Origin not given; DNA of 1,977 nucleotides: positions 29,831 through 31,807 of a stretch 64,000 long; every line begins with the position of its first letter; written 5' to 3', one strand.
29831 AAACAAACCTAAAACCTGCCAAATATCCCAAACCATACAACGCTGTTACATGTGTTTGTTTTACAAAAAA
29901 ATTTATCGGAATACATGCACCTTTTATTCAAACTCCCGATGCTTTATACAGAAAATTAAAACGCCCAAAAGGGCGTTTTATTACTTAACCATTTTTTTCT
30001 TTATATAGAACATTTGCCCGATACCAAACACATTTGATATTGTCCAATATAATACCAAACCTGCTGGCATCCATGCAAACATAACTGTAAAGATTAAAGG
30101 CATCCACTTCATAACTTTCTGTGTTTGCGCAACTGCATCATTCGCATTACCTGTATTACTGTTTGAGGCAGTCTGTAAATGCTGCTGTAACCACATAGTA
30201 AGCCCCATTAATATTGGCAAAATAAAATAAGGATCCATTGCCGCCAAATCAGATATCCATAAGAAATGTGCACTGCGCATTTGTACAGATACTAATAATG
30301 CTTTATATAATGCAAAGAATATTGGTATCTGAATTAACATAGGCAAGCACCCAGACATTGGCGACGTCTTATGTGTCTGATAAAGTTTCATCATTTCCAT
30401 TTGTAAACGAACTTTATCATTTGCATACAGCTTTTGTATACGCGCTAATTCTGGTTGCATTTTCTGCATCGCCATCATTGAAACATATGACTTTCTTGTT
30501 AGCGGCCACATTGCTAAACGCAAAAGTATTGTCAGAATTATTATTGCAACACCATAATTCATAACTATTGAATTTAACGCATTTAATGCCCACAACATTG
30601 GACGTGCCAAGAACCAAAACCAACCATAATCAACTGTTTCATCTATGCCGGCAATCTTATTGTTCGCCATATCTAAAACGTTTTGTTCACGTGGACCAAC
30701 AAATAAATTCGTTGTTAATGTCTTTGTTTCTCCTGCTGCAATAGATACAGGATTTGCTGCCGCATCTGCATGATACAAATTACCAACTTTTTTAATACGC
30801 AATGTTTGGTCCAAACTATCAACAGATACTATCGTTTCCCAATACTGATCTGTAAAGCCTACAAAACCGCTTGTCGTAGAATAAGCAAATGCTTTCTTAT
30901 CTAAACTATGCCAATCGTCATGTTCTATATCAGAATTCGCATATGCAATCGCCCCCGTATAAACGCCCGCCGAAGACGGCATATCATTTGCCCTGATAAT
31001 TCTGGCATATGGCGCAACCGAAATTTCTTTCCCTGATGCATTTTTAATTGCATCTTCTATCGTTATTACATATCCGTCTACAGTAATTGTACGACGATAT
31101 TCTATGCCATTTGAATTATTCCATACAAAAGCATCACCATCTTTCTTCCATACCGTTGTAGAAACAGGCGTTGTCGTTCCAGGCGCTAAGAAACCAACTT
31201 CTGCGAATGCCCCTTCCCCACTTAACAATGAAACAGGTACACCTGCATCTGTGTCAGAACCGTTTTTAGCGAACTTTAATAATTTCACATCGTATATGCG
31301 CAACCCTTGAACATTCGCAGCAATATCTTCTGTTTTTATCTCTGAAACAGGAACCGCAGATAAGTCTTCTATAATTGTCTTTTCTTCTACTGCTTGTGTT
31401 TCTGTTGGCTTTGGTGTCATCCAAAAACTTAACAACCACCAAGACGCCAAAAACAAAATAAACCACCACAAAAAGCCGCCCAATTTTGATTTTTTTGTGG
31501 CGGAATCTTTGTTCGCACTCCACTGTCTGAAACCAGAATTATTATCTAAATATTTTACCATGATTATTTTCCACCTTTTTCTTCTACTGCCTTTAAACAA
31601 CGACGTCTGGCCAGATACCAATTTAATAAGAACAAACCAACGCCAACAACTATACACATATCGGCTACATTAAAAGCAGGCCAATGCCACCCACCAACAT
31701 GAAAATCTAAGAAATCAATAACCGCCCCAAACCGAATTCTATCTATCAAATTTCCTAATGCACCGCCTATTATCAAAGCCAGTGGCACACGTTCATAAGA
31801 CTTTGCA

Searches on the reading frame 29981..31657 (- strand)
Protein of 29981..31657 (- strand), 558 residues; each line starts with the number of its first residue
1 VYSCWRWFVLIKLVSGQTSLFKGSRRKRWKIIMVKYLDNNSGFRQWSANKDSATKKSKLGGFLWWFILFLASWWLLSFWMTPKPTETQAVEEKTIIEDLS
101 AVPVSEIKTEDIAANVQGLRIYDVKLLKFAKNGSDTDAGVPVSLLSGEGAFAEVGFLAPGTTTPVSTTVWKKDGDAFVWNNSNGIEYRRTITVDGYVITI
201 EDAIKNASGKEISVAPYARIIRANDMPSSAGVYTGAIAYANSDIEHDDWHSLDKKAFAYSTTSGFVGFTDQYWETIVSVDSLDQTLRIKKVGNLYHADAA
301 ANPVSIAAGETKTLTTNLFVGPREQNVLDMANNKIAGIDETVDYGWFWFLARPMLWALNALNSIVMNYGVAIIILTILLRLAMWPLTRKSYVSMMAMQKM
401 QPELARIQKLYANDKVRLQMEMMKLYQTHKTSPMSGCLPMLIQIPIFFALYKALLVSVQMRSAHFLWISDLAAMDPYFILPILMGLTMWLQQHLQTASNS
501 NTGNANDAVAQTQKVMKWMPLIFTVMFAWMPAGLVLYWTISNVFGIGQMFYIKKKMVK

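Call 76: search_protein_families(library=pfam, proteins=[window:29981-31657:-], max_evalue=0.00001)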
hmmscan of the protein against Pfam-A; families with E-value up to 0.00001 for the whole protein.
window:29981-31657:- (558 aa): 2 families
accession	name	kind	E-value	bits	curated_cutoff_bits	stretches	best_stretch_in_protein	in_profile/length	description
PF02096.25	60KD_IMP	-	1.2e-58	198.1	35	1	368-554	1-163/163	60Kd inner membrane protein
PF14849.12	YidC_periplas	-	5.4e-45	154.9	24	1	112-356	9-282/283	YidC periplasmic domain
